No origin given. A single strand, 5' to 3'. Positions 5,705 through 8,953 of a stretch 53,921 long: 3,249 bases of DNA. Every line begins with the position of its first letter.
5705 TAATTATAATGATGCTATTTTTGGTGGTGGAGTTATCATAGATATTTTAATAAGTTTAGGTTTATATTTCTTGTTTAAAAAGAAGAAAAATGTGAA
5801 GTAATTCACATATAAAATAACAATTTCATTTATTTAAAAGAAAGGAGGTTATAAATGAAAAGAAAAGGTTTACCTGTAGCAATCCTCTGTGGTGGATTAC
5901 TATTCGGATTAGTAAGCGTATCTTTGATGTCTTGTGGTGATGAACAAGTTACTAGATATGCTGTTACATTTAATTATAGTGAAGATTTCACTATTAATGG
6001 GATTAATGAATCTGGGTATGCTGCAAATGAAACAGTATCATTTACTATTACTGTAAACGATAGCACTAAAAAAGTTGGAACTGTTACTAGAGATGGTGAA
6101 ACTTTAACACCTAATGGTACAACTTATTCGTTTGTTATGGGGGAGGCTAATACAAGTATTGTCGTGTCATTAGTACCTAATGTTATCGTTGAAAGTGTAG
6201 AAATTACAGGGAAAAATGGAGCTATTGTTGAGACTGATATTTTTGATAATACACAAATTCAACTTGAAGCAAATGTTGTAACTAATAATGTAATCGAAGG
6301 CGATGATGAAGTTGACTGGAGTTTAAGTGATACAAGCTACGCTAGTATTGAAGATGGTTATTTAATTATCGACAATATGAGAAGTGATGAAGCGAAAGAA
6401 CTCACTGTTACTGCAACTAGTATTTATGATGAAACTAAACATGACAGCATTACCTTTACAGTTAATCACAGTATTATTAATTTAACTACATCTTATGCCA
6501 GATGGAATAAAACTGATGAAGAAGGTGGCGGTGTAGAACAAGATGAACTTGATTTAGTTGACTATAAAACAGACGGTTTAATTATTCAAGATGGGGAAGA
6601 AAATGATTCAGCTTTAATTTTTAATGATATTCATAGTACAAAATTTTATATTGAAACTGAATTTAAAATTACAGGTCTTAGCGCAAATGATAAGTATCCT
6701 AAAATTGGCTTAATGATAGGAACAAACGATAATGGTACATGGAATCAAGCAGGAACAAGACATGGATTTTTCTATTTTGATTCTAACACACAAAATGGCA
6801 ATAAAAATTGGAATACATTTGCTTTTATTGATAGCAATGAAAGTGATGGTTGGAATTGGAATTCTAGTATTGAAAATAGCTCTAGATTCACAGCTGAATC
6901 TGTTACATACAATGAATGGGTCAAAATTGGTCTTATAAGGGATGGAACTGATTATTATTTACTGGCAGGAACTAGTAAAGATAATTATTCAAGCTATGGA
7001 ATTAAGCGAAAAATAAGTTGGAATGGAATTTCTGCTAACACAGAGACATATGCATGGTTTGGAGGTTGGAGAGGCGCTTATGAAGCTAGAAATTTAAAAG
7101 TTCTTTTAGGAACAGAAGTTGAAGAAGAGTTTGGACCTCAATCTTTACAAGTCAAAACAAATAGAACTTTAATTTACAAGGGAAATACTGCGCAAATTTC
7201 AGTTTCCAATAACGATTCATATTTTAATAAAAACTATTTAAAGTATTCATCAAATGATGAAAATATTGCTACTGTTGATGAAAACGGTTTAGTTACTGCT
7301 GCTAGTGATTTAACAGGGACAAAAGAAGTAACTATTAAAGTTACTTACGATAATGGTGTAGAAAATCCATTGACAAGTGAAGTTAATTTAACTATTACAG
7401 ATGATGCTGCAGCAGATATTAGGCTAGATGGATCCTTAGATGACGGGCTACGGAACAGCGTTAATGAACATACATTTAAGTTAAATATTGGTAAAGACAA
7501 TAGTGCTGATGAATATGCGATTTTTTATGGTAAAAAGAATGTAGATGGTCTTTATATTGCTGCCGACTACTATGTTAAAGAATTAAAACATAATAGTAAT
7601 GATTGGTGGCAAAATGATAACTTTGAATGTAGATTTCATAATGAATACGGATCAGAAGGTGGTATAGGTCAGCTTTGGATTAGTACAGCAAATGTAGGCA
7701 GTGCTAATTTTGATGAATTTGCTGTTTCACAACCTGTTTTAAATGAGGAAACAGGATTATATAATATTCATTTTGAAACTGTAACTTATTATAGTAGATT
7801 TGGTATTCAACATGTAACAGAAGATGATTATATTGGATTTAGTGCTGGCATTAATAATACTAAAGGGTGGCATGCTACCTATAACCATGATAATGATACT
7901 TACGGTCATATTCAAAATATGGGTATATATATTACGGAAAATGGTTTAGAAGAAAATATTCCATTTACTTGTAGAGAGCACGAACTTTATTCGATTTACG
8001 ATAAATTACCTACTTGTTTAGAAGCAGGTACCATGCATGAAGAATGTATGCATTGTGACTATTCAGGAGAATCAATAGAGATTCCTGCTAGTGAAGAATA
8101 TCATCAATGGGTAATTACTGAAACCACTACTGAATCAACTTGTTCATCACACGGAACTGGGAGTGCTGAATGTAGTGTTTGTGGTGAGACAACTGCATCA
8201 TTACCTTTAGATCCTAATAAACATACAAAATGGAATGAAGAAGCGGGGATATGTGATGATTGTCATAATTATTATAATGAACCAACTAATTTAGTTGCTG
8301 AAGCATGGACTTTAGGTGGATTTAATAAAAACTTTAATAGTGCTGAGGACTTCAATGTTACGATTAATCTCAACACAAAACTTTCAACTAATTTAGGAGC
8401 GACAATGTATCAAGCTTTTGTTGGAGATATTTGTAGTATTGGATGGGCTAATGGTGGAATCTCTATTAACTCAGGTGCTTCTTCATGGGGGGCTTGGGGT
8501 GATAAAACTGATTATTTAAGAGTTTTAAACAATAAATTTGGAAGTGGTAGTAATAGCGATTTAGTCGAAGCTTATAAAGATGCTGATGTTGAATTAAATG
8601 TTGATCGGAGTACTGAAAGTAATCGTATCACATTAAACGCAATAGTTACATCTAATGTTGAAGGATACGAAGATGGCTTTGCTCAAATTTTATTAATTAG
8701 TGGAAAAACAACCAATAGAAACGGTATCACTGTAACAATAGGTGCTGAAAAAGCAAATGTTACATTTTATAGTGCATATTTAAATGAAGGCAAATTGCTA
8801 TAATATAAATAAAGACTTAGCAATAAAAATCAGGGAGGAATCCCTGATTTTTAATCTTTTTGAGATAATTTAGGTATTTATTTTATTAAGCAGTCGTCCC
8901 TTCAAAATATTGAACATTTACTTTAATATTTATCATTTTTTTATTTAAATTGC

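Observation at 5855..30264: Mosaic paralog family of non-catalytic surface lipoproteins built from shuffled Big_2, LamG-like and CBM9-like modules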

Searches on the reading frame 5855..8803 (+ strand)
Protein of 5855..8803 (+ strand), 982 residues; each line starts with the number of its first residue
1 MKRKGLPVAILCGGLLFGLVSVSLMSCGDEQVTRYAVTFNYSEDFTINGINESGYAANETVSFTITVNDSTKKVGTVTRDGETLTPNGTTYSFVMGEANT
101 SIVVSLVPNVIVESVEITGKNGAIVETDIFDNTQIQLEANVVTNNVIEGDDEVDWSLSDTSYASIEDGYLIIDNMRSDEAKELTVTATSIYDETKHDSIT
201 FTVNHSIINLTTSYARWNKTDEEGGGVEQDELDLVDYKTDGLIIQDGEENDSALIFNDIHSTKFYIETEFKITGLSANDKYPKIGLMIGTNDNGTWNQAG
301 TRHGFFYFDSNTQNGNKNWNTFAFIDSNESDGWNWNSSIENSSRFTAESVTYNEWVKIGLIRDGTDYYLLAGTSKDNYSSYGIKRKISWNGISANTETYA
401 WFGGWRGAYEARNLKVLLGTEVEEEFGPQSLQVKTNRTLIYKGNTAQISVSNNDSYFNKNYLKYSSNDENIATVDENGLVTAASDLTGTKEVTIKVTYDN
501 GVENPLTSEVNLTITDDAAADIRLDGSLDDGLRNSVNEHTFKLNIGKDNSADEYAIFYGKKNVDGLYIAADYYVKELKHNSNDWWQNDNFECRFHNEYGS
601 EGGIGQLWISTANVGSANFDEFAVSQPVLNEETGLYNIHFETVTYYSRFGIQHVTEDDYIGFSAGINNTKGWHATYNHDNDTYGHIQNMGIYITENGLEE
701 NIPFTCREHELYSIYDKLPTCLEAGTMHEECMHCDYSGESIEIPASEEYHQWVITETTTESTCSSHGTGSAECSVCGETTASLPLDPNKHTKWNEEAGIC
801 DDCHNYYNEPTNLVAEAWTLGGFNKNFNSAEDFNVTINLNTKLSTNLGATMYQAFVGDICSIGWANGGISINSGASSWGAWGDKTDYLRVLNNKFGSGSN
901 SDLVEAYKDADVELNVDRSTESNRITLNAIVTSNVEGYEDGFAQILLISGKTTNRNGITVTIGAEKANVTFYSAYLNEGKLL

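Call 7: search_protein_families(library=pfam, proteins=[window:5855-8803:+], max_evalue=0.1)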
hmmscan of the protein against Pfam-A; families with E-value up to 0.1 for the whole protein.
window:5855-8803:+ (982 aa): 2 families
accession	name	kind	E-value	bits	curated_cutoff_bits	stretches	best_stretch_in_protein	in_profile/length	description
PF02368.24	Big_2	-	1.1e-05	25.7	22.8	1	430-501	4-71/79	Bacterial Ig-like domain (group 2)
PF18957.6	RibLong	-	0.064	14.5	27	0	464-511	38-91/93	Long Rib domain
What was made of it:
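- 7142..7399 (+): A aa 430-515: second Big_2 domain. Pfam Big_2, 25.7 bits against cut-off 22.8 (call 7)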

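Call 26: search_solved_structures(query=window:5855-8803:+, max_evalue=10, show_alignments=3)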
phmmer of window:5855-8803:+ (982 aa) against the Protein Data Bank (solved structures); distinct sequences matched with E-value up to 10: 1.
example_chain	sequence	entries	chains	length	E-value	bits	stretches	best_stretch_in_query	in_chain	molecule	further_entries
1chm_A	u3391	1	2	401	0.8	10.8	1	633-688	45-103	CREATINE AMIDINOHYDROLASE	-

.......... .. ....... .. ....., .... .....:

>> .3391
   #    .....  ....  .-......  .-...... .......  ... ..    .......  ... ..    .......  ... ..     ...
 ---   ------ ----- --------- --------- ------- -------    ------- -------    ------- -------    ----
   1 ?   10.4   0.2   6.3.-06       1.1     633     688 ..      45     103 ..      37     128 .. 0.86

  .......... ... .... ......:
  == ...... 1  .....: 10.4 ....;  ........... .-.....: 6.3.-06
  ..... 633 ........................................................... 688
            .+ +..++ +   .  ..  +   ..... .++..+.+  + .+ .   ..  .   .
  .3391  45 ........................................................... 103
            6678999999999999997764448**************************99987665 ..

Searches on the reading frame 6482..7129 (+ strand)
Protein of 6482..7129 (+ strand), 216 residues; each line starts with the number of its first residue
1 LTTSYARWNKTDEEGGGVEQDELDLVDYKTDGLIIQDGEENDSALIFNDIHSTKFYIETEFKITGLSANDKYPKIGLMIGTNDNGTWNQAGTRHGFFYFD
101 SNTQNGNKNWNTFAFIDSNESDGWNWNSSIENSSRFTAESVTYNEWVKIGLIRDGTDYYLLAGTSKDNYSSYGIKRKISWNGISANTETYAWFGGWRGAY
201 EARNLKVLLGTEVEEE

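Call 24: search_solved_structures(query=A1, max_evalue=10, show_alignments=2)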
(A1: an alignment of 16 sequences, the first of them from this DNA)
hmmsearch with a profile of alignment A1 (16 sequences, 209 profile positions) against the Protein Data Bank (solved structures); distinct sequences matched with E-value up to 10: 0.

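Call 39: search_protein_families(library=pfam, alignment_id=A1, max_evalue=10)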
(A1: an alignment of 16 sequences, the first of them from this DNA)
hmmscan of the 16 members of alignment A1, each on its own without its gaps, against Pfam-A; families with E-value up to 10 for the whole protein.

A. member 1, seq(216 aa): 0 families

B. families by the number of members that match (of 16 scanned): 3 families
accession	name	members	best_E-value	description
PF04248.19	NTP_transf_9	1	0.091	Domain of unknown function (DUF427)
PF12566.14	DUF3748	1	0.14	Protein of unknown function (DUF3748)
PF14390.12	DUF4420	1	0.19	Putative PD-(D/E)XK family member, (DUF4420)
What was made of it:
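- On Laminin G / LamG_3 (Pfam): None of 16 module sequences hits any Pfam family relevant to this fold at E<=10 (call 39).
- Closest known: CBM66. Different: No sequence or profile match was found: Pfam 3keto-disac_hyd/DUF1080-type models do not hit any of 16 members at E<=10 (call 39).
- Closest known: Laminin-G / LamG_3 domains. Different: No LamG-type Pfam model matches (call 39), so membership in that family is not established.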

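Call 40: search_protein_representatives(alignment_id=A1)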
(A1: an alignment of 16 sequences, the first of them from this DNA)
Query: 16 sequences, 209 profile positions. Proteins with E-value up to 0.001 (for the whole library): 320; up to 1e-10: 204; up to 1e-30: 82. The best 150 are listed.
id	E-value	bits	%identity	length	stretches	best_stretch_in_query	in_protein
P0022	2.6e-89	315.0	-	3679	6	35-203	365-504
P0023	1.4e-80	286.5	-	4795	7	9-207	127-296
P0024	1.4e-74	266.9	-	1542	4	27-204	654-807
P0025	5.8e-74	264.8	-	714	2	1-208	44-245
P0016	5.7e-67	242.0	-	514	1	2-208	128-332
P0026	2.2e-66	240.1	-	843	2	2-205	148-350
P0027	1.2e-64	234.4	-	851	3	1-205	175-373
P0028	2.2e-62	227.0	-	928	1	2-209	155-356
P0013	2.3e-62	226.9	-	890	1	2-208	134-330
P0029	4.4e-62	226.0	-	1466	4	34-208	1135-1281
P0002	8.3e-62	225.1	-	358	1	2-206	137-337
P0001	1.1e-61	224.7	-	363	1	1-206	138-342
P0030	1.2e-61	224.6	-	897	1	2-209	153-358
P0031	2.1e-61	223.8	-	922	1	2-209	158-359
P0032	4.1e-60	219.6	-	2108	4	37-208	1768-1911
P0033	1.1e-59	218.1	-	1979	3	36-206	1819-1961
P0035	1.5e-59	217.7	-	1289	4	11-202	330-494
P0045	1.4e-52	195.0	-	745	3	11-206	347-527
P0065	1.0e-44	169.3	-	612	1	11-206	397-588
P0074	9.4e-40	153.1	-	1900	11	9-204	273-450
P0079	5.4e-38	147.3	-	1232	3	12-206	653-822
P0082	1.2e-37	146.2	-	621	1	8-207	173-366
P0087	2.3e-35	138.8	-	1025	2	10-205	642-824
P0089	8.4e-35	136.9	-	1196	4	16-205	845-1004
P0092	3.1e-33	131.8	-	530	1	31-204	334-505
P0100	3.3e-29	118.6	-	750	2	12-203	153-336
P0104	5.9e-28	114.5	-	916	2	10-207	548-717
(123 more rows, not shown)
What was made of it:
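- Family size: 320 representatives at E<=1e-3 (call 40).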

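Call 41: search_protein_families(library=pfam, proteins=[P0024, P0025, P0029, P0035, P0045, P0079, P0087, P0089], max_evalue=0.0001)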
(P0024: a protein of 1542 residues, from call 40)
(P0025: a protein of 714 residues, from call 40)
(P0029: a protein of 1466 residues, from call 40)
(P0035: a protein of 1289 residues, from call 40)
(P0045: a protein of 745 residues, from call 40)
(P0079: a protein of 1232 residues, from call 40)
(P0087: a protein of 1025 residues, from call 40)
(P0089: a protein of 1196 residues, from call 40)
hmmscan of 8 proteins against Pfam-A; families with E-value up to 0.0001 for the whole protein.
P0024 (1542 aa): 0 families

P0025 (714 aa): 1 family
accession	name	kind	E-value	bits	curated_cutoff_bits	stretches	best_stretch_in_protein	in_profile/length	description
PF02368.24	Big_2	-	4.9e-05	23.6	22.8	1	282-332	29-79/79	Bacterial Ig-like domain (group 2)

P0029 (1466 aa): 1 family
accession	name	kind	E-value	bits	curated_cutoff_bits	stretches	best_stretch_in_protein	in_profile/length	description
PF18998.6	Flg_new_2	-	3.2e-11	43.5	23.6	1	63-128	1-70/73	Divergent InlB B-repeat domain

P0035 (1289 aa): 3 families
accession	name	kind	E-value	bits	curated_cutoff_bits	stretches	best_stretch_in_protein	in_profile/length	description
PF13472.12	Lipase_GDSL_2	-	1.6e-14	55.2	32.9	1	737-897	17-178/178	GDSL-like Lipase/Acylhydrolase family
PF18998.6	Flg_new_2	-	8e-14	51.8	23.6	1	43-109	1-71/73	Divergent InlB B-repeat domain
PF00657.28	Lipase_GDSL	-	8e-05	23.3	23.6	0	745-901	33-207/208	GDSL-like Lipase/Acylhydrolase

P0045 (745 aa): 0 families

P0079 (1232 aa): 2 families
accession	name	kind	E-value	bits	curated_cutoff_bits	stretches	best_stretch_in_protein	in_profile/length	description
PF13472.12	Lipase_GDSL_2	-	2.1e-14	54.8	32.9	1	465-621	2-177/178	GDSL-like Lipase/Acylhydrolase family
PF00657.28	Lipase_GDSL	-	2.7e-09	37.9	23.6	1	478-627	26-208/208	GDSL-like Lipase/Acylhydrolase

P0087 (1025 aa): 2 families
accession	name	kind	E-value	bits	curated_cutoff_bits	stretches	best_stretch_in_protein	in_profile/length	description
PF04616.20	Glyco_hydro_43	-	1.1e-36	127.1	32.2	2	228-418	116-285/288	Glycosyl hydrolases family 43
PF06439.18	3keto-disac_hyd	-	2e-05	25.1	26.8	0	939-997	100-161/187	3-keto-disaccharide hydrolase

P0089 (1196 aa): 1 family
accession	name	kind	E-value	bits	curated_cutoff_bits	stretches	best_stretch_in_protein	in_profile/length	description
PF06452.16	CBM9_1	-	3.8e-09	37.1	23.4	1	56-232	2-171/185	Carbohydrate family 9 binding domain-like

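Call 42: search_protein_families(library=pfam, proteins=[P0032, P0033, P0074, P0065, P0082, P0092, P0104, P0100], max_evalue=0.0001)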
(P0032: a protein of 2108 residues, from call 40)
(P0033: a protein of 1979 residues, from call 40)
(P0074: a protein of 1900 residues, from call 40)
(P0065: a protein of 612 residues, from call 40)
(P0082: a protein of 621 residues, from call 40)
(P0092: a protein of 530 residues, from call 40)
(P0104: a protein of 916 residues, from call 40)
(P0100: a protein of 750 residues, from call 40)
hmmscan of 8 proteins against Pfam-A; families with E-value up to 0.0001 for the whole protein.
P0032 (2108 aa): 3 families
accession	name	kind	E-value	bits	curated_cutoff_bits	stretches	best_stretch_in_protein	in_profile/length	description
PF13472.12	Lipase_GDSL_2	-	8.5e-34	118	32.9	2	964-1124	17-178/178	GDSL-like Lipase/Acylhydrolase family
PF18998.6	Flg_new_2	-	6.8e-14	52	23.6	1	66-130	1-69/73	Divergent InlB B-repeat domain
PF00657.28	Lipase_GDSL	-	1e-10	42.6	23.6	0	970-1127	34-206/208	GDSL-like Lipase/Acylhydrolase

P0033 (1979 aa): 3 families
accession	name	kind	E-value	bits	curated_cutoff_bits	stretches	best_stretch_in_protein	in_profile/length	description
PF04616.20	Glyco_hydro_43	-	1.5e-53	182.4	32.2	1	569-860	9-286/288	Glycosyl hydrolases family 43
PF13472.12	Lipase_GDSL_2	-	3.8e-16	60.5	32.9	1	1241-1400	18-178/178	GDSL-like Lipase/Acylhydrolase family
PF06970.17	RepA_N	-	6.4e-06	26.4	30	0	697-720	40-63/76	Replication initiator protein A (RepA) N-terminus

P0074 (1900 aa): 0 families

P0065 (612 aa): 0 families

P0082 (621 aa): 1 family
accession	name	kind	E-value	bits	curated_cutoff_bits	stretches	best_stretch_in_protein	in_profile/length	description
PF02368.24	Big_2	-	2.4e-18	66.3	22.8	2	374-451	4-78/79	Bacterial Ig-like domain (group 2)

P0092 (530 aa): 1 family
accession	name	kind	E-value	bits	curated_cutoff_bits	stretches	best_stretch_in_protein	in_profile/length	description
PF09479.16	Flg_new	-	4.4e-09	36.8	27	1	47-104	3-64/65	Listeria-Bacteroides repeat domain (List_Bact_rpt)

P0104 (916 aa): 1 family
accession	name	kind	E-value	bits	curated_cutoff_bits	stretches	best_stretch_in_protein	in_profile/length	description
PF18998.6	Flg_new_2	-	7.4e-13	48.7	23.6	1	65-129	1-69/73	Divergent InlB B-repeat domain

P0100 (750 aa): 2 families
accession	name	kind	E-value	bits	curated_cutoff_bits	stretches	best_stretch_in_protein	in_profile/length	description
PF02368.24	Big_2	-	3.2e-20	72.3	22.8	3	452-519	10-79/79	Bacterial Ig-like domain (group 2)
PF22359.2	Big-like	-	7.1e-05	23.4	27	0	391-423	2-34/48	Bacterial Ig-like domain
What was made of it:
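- On Carbohydrate-binding module (functional definition, CAZy): Only context is available: fusion to GH43, GDSL and CBM9 in other proteins (calls 41, 42).
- CBM-like behaviour in other proteins: the module is appended to GH43, GDSL esterases and CBM9_1 (calls 41, 42). The module co-occurs with GH43, GDSL and CBM9 (calls 41, 42).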

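Call 91: find_encoding_contigs(protein=P0026, flank=8000, max_places=2)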
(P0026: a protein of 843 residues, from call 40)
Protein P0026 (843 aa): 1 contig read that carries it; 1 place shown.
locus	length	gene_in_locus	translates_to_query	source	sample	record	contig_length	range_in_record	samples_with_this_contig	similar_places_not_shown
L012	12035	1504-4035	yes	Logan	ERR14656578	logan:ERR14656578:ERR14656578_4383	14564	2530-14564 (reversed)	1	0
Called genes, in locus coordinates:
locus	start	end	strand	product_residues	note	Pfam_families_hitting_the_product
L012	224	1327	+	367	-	PF00657:Lipase_GDSL, PF13472:Lipase_GDSL_2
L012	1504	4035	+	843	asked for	PF26182:Ig_NUP210_5th (faint), PF02368:Big_2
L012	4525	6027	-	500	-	PF01554:MatE, PF03023:MurJ, PF01554:MatE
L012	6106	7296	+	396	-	PF02368:Big_2 (weak)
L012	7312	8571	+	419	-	-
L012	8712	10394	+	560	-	PF13416:SBP_bac_8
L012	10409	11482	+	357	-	PF00528:BPD_transp_1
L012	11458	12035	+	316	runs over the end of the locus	PF00528:BPD_transp_1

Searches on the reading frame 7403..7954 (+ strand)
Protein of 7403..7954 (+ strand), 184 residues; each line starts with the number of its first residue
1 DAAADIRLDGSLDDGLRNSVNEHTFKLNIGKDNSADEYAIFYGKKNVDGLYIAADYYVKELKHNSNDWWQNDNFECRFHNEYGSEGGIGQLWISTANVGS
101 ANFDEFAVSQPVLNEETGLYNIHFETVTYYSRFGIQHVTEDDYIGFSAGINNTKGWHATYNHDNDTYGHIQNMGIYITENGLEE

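Call 54: search_solved_structures(query=A4, max_evalue=10, show_alignments=2)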
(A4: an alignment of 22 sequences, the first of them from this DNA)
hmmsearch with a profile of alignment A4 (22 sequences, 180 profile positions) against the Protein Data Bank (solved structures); distinct sequences matched with E-value up to 10: 0.

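Call 55: search_protein_families(library=pfam, alignment_id=A4, max_evalue=1)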
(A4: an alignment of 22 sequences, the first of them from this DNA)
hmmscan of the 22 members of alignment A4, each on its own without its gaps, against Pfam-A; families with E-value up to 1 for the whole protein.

A. member 1, seq(184 aa): 0 families

B. families by the number of members that match (of 22 scanned): 12 families
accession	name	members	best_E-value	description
PF24108.1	DUF7383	1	0.00057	Family of unknown function (DUF7383)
PF25484.1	DUF7907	1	0.0071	Domain of unknown function (DUF7907)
PF22716.1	SNaCT11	1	0.038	Short NACHT-associated C-Terminal domain, family 11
PF20579.4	LapA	1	0.048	LapA domain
PF09650.15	PHA_gran_rgn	1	0.067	Putative polyhydroxyalkanoic acid system protein (PHA_gran_rgn)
PF22891.2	KH_PNO1_2nd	1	0.072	Eukaryotic type KH-domain (KH-domain type I) (327.11.2)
PF25037.1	VPS13_C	1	0.082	Intermembrane lipid transfer protein VPS13, C-terminal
PF15028.12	PTCRA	1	0.13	Pre-T-cell antigen receptor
PF20764.2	DUF6837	1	0.13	Domain of unknown function (DUF6837)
PF19119.5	DUF5803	1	0.15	Family of unknown function (DUF5803)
PF04296.18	YlxR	1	0.16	Protein of unknown function (DUF448)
PF16300.11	WD40_4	1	0.23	Type of WD40 repeat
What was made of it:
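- Tried and rejected: Pfam at E<=10 on 16 module copies and at E<=1 on 22 CBM9-like segments gave only noise (calls 39, 55).
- Closest known: CBM9. Different: There is no direct Pfam hit for any of 22 members (call 55) and no PDB sequence hit (call 54).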
